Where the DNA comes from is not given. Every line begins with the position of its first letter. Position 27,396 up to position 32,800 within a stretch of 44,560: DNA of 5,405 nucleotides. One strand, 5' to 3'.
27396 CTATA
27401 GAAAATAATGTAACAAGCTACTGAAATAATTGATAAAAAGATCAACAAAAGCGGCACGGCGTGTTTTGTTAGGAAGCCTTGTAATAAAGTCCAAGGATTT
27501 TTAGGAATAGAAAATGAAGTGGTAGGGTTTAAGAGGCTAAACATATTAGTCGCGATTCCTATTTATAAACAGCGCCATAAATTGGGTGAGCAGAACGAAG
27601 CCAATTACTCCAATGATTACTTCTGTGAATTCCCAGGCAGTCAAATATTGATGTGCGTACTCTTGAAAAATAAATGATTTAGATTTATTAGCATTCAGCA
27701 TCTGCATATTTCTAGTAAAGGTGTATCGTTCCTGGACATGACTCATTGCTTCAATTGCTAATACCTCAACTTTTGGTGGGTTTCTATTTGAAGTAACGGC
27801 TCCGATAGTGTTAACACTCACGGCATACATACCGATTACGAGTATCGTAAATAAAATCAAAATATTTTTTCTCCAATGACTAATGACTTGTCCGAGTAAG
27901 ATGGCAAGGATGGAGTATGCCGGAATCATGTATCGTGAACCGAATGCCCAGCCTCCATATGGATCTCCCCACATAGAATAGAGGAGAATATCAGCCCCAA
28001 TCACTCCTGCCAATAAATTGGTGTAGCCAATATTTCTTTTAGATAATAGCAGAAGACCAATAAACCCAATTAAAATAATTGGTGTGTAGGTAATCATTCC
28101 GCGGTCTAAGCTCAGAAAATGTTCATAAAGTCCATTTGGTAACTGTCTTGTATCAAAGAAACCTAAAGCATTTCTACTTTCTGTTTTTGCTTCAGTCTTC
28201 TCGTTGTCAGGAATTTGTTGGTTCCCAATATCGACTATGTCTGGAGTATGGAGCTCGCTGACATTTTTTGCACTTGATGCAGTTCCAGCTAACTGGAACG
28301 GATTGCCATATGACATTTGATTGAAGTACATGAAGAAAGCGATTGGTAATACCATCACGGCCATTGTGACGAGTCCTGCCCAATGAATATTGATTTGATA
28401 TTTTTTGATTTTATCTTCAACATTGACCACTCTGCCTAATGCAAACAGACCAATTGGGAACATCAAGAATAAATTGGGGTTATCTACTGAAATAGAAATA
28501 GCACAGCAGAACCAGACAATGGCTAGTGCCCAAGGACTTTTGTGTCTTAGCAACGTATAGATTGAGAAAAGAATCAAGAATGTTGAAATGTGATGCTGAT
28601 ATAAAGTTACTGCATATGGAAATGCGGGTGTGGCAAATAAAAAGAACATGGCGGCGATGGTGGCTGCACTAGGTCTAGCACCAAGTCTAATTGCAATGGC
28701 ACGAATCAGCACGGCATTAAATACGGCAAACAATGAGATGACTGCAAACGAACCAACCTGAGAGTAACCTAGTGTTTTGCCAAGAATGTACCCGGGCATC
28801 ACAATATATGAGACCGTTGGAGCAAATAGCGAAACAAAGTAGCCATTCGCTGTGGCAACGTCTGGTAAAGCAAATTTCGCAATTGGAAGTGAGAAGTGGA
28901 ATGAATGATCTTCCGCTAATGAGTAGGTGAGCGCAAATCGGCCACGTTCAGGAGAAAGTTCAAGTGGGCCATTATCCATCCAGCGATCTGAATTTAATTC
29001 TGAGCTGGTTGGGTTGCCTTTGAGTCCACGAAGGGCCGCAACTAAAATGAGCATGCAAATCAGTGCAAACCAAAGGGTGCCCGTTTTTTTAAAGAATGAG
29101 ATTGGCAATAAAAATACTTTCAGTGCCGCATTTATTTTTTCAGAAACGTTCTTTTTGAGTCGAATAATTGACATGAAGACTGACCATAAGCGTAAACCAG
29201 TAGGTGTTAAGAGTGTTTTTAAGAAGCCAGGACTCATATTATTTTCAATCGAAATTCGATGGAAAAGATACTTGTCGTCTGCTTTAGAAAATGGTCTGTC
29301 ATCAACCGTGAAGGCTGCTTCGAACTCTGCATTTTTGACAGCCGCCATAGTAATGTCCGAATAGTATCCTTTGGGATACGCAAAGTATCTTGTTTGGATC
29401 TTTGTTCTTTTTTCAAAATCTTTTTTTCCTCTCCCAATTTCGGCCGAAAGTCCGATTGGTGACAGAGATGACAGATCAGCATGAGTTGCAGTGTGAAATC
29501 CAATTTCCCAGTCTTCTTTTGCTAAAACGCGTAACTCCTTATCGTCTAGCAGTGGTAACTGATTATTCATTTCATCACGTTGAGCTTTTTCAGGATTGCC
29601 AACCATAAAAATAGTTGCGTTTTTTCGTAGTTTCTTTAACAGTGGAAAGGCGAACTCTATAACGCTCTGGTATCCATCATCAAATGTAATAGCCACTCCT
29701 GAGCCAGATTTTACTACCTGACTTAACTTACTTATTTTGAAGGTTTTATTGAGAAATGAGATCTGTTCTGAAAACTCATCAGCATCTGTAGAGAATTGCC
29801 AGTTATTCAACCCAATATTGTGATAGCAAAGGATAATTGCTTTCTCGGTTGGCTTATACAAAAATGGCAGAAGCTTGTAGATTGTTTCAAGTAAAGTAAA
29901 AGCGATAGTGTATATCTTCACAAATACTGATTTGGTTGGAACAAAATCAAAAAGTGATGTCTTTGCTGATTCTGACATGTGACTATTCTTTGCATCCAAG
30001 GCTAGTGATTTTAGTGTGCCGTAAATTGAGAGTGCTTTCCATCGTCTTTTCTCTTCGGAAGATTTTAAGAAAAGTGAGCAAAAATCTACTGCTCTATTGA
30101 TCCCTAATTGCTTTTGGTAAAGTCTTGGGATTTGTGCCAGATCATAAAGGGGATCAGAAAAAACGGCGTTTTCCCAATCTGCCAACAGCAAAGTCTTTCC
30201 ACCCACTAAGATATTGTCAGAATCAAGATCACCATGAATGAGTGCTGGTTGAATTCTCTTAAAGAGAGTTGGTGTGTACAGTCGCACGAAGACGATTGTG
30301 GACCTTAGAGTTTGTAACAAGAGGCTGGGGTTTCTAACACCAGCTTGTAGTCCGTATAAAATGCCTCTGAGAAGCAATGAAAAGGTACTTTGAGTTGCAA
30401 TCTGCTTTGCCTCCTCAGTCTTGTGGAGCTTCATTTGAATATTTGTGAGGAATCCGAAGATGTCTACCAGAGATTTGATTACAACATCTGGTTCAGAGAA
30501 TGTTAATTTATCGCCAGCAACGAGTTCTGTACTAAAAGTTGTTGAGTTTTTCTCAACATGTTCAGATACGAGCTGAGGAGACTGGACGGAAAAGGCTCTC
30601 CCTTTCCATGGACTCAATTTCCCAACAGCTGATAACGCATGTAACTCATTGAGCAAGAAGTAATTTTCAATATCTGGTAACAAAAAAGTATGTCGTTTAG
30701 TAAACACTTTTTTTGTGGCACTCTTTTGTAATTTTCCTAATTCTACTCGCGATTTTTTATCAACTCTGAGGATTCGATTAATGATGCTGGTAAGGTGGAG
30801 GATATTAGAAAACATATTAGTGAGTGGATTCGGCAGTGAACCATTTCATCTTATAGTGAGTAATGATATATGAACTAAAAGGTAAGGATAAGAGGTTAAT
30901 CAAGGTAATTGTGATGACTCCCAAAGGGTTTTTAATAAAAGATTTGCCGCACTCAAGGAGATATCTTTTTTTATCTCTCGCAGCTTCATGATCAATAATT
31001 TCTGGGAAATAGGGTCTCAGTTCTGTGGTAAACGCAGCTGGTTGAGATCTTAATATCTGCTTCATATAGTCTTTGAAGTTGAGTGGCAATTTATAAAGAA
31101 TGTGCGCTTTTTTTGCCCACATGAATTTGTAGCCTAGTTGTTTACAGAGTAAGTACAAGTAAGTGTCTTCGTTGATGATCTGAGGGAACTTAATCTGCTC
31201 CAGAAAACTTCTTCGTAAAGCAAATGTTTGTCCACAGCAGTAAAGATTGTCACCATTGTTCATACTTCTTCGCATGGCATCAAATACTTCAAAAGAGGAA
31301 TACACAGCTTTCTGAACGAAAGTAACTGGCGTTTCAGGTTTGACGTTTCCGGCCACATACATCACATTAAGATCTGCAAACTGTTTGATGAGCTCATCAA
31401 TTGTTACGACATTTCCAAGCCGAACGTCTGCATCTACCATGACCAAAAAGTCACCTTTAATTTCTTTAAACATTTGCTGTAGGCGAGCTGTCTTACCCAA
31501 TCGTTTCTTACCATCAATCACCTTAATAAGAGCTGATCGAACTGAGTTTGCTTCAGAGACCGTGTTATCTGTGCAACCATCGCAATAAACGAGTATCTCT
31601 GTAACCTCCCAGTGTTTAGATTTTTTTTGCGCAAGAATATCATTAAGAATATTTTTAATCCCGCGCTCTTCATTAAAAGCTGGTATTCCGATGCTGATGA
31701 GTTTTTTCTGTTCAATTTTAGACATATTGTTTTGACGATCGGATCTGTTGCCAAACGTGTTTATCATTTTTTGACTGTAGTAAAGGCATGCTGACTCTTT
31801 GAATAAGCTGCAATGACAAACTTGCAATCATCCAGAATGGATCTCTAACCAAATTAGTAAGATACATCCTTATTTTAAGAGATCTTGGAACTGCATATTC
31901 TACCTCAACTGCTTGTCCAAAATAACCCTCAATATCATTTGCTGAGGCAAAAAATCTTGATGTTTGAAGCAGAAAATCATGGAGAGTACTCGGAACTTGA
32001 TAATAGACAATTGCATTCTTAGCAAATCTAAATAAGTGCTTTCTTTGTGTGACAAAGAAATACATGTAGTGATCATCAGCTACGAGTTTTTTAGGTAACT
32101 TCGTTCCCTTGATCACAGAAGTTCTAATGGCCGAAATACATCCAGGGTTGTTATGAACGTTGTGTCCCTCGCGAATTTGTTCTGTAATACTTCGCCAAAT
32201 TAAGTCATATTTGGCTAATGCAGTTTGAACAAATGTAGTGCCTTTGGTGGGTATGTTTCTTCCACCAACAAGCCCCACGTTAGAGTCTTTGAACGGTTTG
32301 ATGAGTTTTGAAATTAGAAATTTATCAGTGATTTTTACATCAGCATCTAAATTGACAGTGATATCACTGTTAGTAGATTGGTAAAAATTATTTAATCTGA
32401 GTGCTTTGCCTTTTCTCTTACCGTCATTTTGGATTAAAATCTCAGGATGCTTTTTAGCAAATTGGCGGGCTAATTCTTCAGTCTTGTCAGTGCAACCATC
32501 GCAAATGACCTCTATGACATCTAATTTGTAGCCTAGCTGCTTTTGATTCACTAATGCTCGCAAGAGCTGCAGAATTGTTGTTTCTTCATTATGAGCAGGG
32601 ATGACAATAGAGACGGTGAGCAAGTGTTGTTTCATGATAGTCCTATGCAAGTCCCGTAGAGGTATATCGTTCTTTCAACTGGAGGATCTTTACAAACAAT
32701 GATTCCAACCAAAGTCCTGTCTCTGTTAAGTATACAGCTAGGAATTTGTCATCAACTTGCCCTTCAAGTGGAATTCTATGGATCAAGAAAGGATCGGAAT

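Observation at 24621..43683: A ~19-kb single-operon glycan assembly line combining synthase-type, flippase-type and GT-C-type logic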

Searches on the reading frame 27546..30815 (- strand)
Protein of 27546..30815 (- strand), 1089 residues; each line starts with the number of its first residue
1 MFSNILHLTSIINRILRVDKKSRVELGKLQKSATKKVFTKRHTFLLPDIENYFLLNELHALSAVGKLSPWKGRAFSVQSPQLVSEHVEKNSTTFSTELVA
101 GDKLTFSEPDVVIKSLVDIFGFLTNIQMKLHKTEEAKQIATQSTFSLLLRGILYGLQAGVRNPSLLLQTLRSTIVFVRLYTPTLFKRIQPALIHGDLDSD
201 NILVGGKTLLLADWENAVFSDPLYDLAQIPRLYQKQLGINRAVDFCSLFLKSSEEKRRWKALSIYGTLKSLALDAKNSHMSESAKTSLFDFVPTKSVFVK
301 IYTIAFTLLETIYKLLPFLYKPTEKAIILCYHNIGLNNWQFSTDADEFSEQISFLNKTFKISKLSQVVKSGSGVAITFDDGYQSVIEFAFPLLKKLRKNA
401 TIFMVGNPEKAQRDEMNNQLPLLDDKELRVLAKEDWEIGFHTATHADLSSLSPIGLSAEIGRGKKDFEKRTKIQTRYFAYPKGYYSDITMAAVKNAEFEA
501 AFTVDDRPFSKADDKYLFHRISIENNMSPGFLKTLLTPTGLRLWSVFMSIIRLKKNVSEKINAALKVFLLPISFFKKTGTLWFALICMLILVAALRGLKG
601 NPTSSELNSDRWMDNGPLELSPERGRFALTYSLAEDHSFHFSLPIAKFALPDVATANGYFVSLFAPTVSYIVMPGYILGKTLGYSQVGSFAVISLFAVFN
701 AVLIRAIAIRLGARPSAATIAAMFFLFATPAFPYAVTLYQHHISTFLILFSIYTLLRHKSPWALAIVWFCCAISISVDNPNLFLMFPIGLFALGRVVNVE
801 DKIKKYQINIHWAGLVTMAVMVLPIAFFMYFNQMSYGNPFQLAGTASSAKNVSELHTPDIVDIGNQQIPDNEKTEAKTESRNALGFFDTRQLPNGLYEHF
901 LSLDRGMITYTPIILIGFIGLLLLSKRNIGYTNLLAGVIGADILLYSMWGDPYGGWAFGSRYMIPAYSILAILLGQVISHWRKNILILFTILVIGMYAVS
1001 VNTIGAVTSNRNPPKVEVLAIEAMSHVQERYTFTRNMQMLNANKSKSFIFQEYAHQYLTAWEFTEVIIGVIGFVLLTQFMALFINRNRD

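Call 5: search_protein_families(library=pfam, proteins=[window:27546-30815:-], max_evalue=0.01)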
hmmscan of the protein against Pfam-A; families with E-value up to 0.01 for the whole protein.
window:27546-30815:- (1089 aa): 2 families
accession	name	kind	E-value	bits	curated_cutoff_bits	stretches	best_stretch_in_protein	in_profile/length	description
PF01522.26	Polysacc_deac_1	-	3e-22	79.3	23.1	1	372-500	7-123/124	Polysaccharide deacetylase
PF01636.29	APH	-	5.1e-07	30.1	23.2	1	188-246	166-226/239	Phosphotransferase enzyme family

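Call 11: search_solved_structures(query=window:27546-30815:-, max_evalue=10)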
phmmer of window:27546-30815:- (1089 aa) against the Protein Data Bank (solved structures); distinct sequences matched with E-value up to 10: 26.
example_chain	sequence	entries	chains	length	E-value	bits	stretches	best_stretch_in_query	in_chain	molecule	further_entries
6dq3_A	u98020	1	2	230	7.4e-10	40.8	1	372-533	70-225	Polysaccharide deacetylase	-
4wcj_A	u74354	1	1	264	5.7e-08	34.6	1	326-507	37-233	Polysaccharide deacetylase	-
7y51_A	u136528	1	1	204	0.0007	21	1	365-496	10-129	Predicted xylanase/chitin deacetylase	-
7fbw_A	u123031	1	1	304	0.0011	20.4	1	363-496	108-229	Predicted xylanase/chitin deacetylase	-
6hpa_A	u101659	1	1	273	0.0044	18.4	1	430-555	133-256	Putative polysaccharide deacetylase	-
7bkf_A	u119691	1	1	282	0.0048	18.3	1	430-555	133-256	Putative polysaccharide deacetylase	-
3w0m_A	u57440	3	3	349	0.011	17.1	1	192-229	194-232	Hygromycin-B 4-O-kinase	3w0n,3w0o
6hm9_A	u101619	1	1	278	0.015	16.7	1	429-555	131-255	Putative polysaccharide deacetylase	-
3w0r_A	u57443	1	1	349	0.028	15.7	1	192-229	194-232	Hygromycin-B 4-O-kinase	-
2y8u_A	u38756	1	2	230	0.057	14.7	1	372-514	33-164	CHITIN DEACETYLASE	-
3w0q_A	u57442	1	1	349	0.13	13.5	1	192-229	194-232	Hygromycin-B 4-O-kinase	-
3w0p_A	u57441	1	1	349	0.13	13.5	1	192-229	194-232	Hygromycin-B 4-O-kinase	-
6ctz_A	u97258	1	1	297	0.18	13.1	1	167-229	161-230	Gentamicin resistance protein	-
4u10_A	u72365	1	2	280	0.18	13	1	459-526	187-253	Poly-beta-1,6-N-acetyl-D-glucosamine N-deacetylase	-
8hfa_A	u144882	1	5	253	0.24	12.6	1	373-498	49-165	NodB homology domain-containing protein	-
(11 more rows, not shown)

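Call 48: search_protein_families(library=ncbifam, proteins=[window:27546-30815:-], max_evalue=0.001)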
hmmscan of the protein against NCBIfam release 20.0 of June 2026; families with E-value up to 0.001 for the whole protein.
window:27546-30815:- (1089 aa): 11 families
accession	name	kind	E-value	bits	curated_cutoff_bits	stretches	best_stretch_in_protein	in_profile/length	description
TIGR03933.1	PIA_icaB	equivalog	8.5e-13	48.4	248.35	1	372-526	72-232/245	intercellular adhesin biosynthesis polysaccharide N-deacetylase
TIGR02764.1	spore_ybaN_pdaB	equivalog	9.4e-11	41.8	237.4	1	372-506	6-130/191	polysaccharide deacetylase family sporulation protein PdaB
TIGR03938.2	deacetyl_PgaB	equivalog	2.9e-10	39.1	321.9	1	326-407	3-99/621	poly-beta-1,6-N-acetyl-D-glucosamine N-deacetylase PgaB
NF047440.1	LA3751_2_3_fam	subfamily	6.6e-10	38.4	200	2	657-840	74-248/460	LA_3751/LA_3752 family putative glycosyltransferase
TIGR04243.1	nodulat_NodB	equivalog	2.9e-06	26.9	240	1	374-521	4-142/197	chitooligosaccharide deacetylase NodB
TIGR02873.1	spore_ylxY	hypoth_equivalog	3.9e-06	26.3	391.5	1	428-531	130-232/268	probable sporulation protein, polysaccharide deacetylase family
NF041256.1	GntI_guanitoxin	equivalog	9.8e-06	25.1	357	1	177-228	162-212/282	guanitoxin biosynthesis pre-guanitoxin N-oxide kinase GntI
TIGR02721.1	ycfN_thiK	equivalog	4.2e-05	22.8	299.45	1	185-233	141-189/256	thiamine kinase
TIGR02884.1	spore_pdaA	equivalog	5.4e-05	23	298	1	373-502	38-157/224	delta-lactam-biosynthetic de-N-acetylase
NF011177.0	PRK14582.1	equivalog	6.9e-05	21.3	923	0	323-407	46-142/671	poly-beta-1,6-N-acetyl-D-glucosamine N-deacetylase PgaB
NF038156.1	lant_syn_V_LxmK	equivalog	0.00057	19.1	315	1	189-226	190-227/347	class V lanthionine synthetase subunit LxmK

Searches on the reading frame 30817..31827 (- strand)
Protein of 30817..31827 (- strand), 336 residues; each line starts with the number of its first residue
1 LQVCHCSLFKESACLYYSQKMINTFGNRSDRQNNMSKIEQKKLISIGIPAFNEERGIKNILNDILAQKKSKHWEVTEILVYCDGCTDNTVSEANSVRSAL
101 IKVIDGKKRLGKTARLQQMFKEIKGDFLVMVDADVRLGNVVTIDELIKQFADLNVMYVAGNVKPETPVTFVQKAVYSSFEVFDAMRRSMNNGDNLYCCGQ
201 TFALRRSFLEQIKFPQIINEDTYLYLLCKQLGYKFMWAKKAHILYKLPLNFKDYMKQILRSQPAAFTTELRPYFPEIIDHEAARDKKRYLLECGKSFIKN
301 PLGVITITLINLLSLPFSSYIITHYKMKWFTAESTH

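Call 5: search_protein_families(library=pfam, proteins=[window:30817-31827:-], max_evalue=0.01)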
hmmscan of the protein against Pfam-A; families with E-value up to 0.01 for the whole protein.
window:30817-31827:- (336 aa): 5 families
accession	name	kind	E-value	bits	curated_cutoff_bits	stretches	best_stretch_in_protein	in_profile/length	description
PF00535.33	Glycos_transf_2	-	3.2e-18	66.7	23.3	1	45-212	1-167/168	Glycosyl transferase family 2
PF13641.12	Glyco_tranf_2_3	-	5.5e-13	49.9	27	1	44-260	3-226/230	Glycosyltransferase like family 2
PF13632.12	Glyco_trans_2_3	-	1.2e-05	25.7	27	1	131-260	5-138/198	Glycosyl transferase family group 2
PF13506.12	Glyco_transf_21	-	4.9e-05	23.3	21.7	1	112-240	18-149/174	Glycosyl transferase family 21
PF13704.12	Glyco_tranf_2_4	-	0.00092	20.1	27.5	1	71-134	15-81/98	Glycosyl transferase family 2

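Call 81: search_protein_families(library=ncbifam, proteins=[window:30817-31725:-], max_evalue=0.01)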
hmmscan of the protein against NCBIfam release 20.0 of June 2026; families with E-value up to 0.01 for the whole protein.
window:30817-31725:- (302 aa): 13 families
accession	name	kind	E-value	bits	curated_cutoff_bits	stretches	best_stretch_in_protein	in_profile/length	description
TIGR03937.1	PgaC_IcaA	equivalog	2.8e-13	49.6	422.3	1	3-229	40-268/407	poly-beta-1,6-N-acetyl-D-glucosamine synthase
NF010496.0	PRK13915.1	equivalog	4e-10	39.3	262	1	5-126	28-153/307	glucosyl-3-phosphoglycerate synthase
TIGR04283.1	glyco_like_mftF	equivalog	6.6e-10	38.9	182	1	10-201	1-175/221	TIGR04283 family arsenosugar biosynthesis glycosyltransferase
TIGR03965.1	mycofact_glyco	equivalog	4.3e-08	32.5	280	1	7-137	73-201/467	mycofactocin biosynthesis glycosyltransferase MftF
NF047588.1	GlcsyltransPgfSStrep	equivalog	1.4e-06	27.7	500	1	10-118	3-112/308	glycosyltransferase PgfS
NF041865.1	EpsU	equivalog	3.4e-06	26.3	700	1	4-104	35-136/394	exopolysaccharide biosynthesis GT2 family glycosyltransferase EpsU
NF007986.1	PRK10714.1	equivalog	8.1e-06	25.1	529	1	5-103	3-103/316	undecaprenyl-phosphate 4-deoxy-4-formamido-L-arabinose transferase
NF007482.0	PRK10073.1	equivalog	1.1e-05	24.6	423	1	6-103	4-98/334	glycosyltransferase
TIGR03472.1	HpnI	equivalog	1.3e-05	24.2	310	1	67-201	100-242/373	bacteriohopanetetrol glucosamine biosynthesis glycosyltransferase HpnI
TIGR04182.1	glyco_TIGR04182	equivalog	2.6e-05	23.8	325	1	11-118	3-99/293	S-layer glycoprotein N-glycosyltransferase AglJ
NF041875.1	EPS_EpsD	equivalog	6.4e-05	22.5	370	1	10-222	1-218/325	exopolysaccharide biosynthesis glycosyltransferase EpsD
NF047683.1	TeichurnBiosyTuaG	equivalog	0.00022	20.9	400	1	5-101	3-97/252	teichuronic acid biosynthesis protein TuaG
NF045692.1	OglycostaseCruG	equivalog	0.00081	18.4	600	1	8-179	41-219/386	2'-O-glycosyltransferase CruG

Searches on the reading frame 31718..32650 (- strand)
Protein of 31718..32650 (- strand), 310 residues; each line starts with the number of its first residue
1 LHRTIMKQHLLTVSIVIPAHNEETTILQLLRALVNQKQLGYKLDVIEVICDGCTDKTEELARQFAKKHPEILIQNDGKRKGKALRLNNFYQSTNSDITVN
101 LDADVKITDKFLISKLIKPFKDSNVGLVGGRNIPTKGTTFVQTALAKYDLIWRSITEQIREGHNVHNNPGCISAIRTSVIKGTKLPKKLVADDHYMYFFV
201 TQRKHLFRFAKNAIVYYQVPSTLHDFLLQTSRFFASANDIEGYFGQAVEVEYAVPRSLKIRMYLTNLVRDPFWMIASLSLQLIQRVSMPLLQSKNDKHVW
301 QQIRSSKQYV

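Call 4: search_protein_families(library=pfam, proteins=[window:31718-32650:-], max_evalue=0.01)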
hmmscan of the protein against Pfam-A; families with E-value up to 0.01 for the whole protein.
window:31718-32650:- (310 aa): 3 families
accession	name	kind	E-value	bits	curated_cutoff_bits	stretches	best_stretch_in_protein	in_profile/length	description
PF00535.33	Glycos_transf_2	-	1.9e-21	77.2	23.3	1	14-180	1-164/168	Glycosyl transferase family 2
PF13641.12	Glyco_tranf_2_3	-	5.3e-16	59.8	27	1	13-231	3-225/230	Glycosyltransferase like family 2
PF13712.12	Glyco_tranf_2_5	-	0.0039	17.4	27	1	85-140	44-103/210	Glycosyltransferase like family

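Call 81: search_protein_families(library=ncbifam, proteins=[window:31718-32635:-], max_evalue=0.01)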
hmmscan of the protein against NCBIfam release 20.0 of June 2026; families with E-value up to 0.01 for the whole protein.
window:31718-32635:- (305 aa): 19 families
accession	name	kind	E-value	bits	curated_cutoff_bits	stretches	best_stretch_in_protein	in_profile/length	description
TIGR03937.1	PgaC_IcaA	equivalog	3.4e-16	59.2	422.3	1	3-233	42-271/407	poly-beta-1,6-N-acetyl-D-glucosamine synthase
NF010496.0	PRK13915.1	equivalog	2.5e-12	46.5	262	1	6-125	31-153/307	glucosyl-3-phosphoglycerate synthase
TIGR03965.1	mycofact_glyco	equivalog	3.4e-10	39.4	280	1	6-146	74-207/467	mycofactocin biosynthesis glycosyltransferase MftF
TIGR04283.1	glyco_like_mftF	equivalog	3e-08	33.5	182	1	8-115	1-97/221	TIGR04283 family arsenosugar biosynthesis glycosyltransferase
NF041875.1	EPS_EpsD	equivalog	3.4e-08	33.2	370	1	8-230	1-224/325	exopolysaccharide biosynthesis glycosyltransferase EpsD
TIGR04182.1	glyco_TIGR04182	equivalog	7.1e-08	32.2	325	1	8-137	2-120/293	S-layer glycoprotein N-glycosyltransferase AglJ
NF041865.1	EpsU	equivalog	8e-08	31.7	700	1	7-108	40-141/394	exopolysaccharide biosynthesis GT2 family glycosyltransferase EpsU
TIGR04242.1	nodulat_NodC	equivalog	1e-07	31.3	550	1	5-126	47-167/395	chitooligosaccharide synthase NodC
TIGR03111.1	glyc2_xrt_Gpos1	hypoth_equivalog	1.7e-07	30.4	363.95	1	4-236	47-290/439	TIGR03111 family XrtG-associated glycosyltransferase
NF007482.0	PRK10073.1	equivalog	2.1e-07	30.3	423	1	2-102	2-98/334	glycosyltransferase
NF045692.1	OglycostaseCruG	equivalog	2.9e-07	29.7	600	1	3-149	38-188/386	2'-O-glycosyltransferase CruG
NF047588.1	GlcsyltransPgfSStrep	equivalog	1.1e-06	28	500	1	7-142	2-135/308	glycosyltransferase PgfS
TIGR03472.1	HpnI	equivalog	1.5e-06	27.3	310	1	3-124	38-160/373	bacteriohopanetetrol glucosamine biosynthesis glycosyltransferase HpnI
NF007986.1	PRK10714.1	equivalog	3.3e-06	26.3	529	1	4-140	4-139/316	undecaprenyl-phosphate 4-deoxy-4-formamido-L-arabinose transferase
TIGR03469.1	HpnB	hypoth_equivalog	6.8e-06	25.4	379.25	1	6-64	44-100/386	hopene-associated glycosyltransferase HpnB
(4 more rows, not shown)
